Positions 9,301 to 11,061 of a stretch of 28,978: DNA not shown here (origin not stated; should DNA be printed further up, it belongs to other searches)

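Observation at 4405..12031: Orphan pathway: TTT importer, TIM-barrel epimerase, enolase-superfamily enzyme and DHOD-like flavoenzyme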

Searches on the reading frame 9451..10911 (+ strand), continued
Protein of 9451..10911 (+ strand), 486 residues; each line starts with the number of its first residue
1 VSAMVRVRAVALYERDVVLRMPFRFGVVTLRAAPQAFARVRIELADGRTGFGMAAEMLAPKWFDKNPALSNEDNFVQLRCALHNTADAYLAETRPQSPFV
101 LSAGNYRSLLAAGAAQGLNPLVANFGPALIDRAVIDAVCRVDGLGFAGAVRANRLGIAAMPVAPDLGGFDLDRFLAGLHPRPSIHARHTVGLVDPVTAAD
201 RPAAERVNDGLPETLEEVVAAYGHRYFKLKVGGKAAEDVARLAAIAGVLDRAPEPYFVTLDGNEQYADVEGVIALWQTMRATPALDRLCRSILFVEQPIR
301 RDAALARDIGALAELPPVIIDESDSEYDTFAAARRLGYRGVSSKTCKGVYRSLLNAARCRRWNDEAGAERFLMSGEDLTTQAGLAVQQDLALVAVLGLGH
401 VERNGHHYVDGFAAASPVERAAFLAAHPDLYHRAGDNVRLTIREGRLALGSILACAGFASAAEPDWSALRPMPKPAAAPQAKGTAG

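Call 72: search_protein_families(library=pfam, proteins=[L107:6225-8090:+, L107:8120-8938:+, L107:8943-9959:+, L107:9956-11377:+, L108:7657-8805:+, L108:8809-9972:+, L108:11416-12240:+, L108:12298-13587:+, L108:5378-6661:-, L108:1422-2495:-], max_evalue=0.001)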
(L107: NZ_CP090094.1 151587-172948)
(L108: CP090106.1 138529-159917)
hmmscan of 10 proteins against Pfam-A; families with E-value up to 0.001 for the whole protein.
L107:6225-8090:+ (621 aa): 1 family
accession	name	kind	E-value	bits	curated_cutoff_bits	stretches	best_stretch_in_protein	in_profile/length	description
PF01229.23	Glyco_hydro_39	-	9.6e-62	209.7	26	1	6-494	2-459/472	Glycosyl hydrolases family 39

L107:8120-8938:+ (272 aa): 1 family
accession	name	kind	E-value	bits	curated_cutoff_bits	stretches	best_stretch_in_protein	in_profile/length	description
PF01261.30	AP_endonuc_2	-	6.1e-09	36.4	31.1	1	24-265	6-248/249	Xylose isomerase-like TIM barrel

L107:8943-9959:+ (338 aa): 2 families
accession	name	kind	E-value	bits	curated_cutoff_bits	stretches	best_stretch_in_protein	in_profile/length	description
PF02826.25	2-Hacid_dh_C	-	2.1e-50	171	25.1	1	121-298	3-178/178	D-isomer specific 2-hydroxyacid dehydrogenase, NAD binding domain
PF01266.30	DAO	-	0.00096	19.2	27.9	0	159-309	2-154/353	FAD dependent oxidoreductase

L107:9956-11377:+ (473 aa): 0 families

L108:7657-8805:+ (382 aa): 3 families
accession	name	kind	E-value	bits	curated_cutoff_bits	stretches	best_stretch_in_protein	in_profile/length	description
PF22725.1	GFO_IDH_MocA_C3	-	7.1e-24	84.6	27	1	148-284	3-123/124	GFO/IDH/MocA C-terminal domain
PF02894.22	GFO_IDH_MocA_C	-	3.6e-14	53.5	22.9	1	156-376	7-217/218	Oxidoreductase family, C-terminal alpha/beta domain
PF01408.29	GFO_IDH_MocA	-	2.6e-07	31.8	24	1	48-133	31-115/120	Oxidoreductase family, NAD-binding Rossmann fold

L108:8809-9972:+ (387 aa): 1 family
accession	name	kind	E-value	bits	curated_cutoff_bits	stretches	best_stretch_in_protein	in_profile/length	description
PF06187.17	DUF993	-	1.3e-186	620.6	24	1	6-386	3-382/382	Protein of unknown function (DUF993)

L108:11416-12240:+ (274 aa): 1 family
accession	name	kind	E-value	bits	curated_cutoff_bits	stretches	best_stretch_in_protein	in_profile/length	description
PF01261.30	AP_endonuc_2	-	6.3e-43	147.7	31.1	1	24-257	2-241/249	Xylose isomerase-like TIM barrel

L108:12298-13587:+ (429 aa): 4 families
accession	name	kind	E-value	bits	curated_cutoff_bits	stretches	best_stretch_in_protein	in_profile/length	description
PF01408.29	GFO_IDH_MocA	-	1.4e-24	87.5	24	1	6-127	2-119/120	Oxidoreductase family, NAD-binding Rossmann fold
PF02894.22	GFO_IDH_MocA_C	-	6.1e-22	78.9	22.9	1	140-405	1-217/218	Oxidoreductase family, C-terminal alpha/beta domain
PF22725.1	GFO_IDH_MocA_C3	-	6.4e-17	62.2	27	1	138-313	3-124/124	GFO/IDH/MocA C-terminal domain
PF03447.22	NAD_binding_3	-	2.7e-08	35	24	1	31-124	21-113/116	Homoserine dehydrogenase, NAD binding domain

L108:5378-6661:- (427 aa): 2 families
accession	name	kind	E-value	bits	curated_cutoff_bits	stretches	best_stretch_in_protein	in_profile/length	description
PF13416.11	SBP_bac_8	-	9.2e-27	95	27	1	54-339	6-253/279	Bacterial extracellular solute-binding protein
PF01547.30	SBP_bac_1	-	2.2e-26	94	26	1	50-332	14-303/307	Bacterial extracellular solute-binding protein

L108:1422-2495:- (357 aa): 3 families
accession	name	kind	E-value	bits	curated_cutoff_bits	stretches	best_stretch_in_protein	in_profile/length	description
PF01408.29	GFO_IDH_MocA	-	8.3e-25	88.2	24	1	5-121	2-117/120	Oxidoreductase family, NAD-binding Rossmann fold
PF22725.1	GFO_IDH_MocA_C3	-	3.5e-20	72.7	27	1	133-251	2-121/124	GFO/IDH/MocA C-terminal domain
PF02894.22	GFO_IDH_MocA_C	-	1.5e-16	61.3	22.9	1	136-340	1-218/218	Oxidoreductase family, C-terminal alpha/beta domain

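Call 83: search_protein_representatives(protein=window:9460-10911:+)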
Query: 483 residues. Proteins with E-value up to 0.001 (for the whole library): 2114; up to 1e-10: 1329; up to 1e-30: 528. The best 150 are listed.
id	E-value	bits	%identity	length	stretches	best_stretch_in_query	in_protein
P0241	3.3e-168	577.1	61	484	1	4-482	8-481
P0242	1.9e-163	561.4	59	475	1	3-468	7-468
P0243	1.1e-148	512.8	56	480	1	2-474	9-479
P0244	1.1e-131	456.7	53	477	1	2-456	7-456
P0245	1.2e-131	456.6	50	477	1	3-476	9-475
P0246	2.2e-131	455.7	47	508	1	2-478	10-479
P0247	3.1e-127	442.0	47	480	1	4-461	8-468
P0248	2.0e-126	439.3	63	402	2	255-470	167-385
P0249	5.8e-123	427.9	47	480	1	4-472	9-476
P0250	1.0e-121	423.8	50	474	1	2-473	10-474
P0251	5.8e-121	421.4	46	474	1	2-473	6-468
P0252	5.4e-120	418.2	46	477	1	3-467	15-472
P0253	7.9e-120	417.6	57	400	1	2-363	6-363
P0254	3.4e-117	409.0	43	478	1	2-455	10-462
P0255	1.0e-116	407.4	49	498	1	2-470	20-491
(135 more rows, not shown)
